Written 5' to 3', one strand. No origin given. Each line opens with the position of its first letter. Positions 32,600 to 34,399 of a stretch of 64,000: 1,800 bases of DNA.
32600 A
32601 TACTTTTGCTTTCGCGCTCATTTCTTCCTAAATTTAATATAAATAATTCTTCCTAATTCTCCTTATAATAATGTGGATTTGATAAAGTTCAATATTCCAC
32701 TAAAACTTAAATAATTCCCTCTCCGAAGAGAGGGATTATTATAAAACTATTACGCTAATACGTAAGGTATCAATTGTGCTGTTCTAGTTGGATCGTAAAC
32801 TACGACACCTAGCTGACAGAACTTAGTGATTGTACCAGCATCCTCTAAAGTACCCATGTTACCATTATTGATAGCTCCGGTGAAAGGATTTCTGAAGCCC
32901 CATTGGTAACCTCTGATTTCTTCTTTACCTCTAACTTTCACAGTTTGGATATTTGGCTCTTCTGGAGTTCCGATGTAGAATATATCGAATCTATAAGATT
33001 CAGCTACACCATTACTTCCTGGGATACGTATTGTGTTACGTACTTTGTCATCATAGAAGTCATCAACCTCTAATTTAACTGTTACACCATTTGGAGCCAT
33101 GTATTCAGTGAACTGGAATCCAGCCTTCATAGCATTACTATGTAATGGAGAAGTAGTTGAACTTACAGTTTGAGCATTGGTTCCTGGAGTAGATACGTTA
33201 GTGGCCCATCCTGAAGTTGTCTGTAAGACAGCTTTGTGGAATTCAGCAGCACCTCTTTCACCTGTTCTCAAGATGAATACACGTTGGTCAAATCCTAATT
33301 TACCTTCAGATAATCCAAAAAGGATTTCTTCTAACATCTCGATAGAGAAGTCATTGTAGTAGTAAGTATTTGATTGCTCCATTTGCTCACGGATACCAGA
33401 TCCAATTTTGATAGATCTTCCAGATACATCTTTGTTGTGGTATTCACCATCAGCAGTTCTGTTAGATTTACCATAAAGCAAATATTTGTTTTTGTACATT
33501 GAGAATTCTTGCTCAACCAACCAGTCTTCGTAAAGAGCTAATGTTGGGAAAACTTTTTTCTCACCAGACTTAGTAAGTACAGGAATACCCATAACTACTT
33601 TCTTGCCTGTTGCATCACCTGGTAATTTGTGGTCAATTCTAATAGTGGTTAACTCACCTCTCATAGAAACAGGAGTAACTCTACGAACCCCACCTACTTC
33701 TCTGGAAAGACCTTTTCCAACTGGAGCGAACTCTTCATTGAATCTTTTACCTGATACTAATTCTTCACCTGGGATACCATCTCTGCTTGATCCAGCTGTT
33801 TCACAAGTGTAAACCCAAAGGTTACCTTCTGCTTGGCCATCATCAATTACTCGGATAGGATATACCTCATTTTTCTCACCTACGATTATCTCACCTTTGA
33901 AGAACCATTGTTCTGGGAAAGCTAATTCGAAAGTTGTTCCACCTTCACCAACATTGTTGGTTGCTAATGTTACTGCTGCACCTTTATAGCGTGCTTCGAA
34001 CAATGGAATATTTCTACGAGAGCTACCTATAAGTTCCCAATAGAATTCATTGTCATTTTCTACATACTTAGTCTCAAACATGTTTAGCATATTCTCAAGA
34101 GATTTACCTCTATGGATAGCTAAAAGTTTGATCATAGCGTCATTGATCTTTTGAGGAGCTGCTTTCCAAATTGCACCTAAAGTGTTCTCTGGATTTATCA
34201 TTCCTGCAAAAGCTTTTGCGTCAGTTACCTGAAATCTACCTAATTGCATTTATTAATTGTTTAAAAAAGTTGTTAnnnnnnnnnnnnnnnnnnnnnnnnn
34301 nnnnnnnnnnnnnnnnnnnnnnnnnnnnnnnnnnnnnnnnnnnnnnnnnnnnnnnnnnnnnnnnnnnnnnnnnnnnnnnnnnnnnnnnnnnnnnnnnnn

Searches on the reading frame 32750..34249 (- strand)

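Call 55: search_protein_families(library=phrogs, proteins=[window:32750-34249:-], max_evalue=0.00001)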
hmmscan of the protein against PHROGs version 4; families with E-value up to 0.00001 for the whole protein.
window:32750-34249:- (499 aa): 1 family
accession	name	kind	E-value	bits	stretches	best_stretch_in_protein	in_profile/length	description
phrog_11589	-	head and packaging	7.8e-106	355.4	1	1-495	3-492/495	major head protein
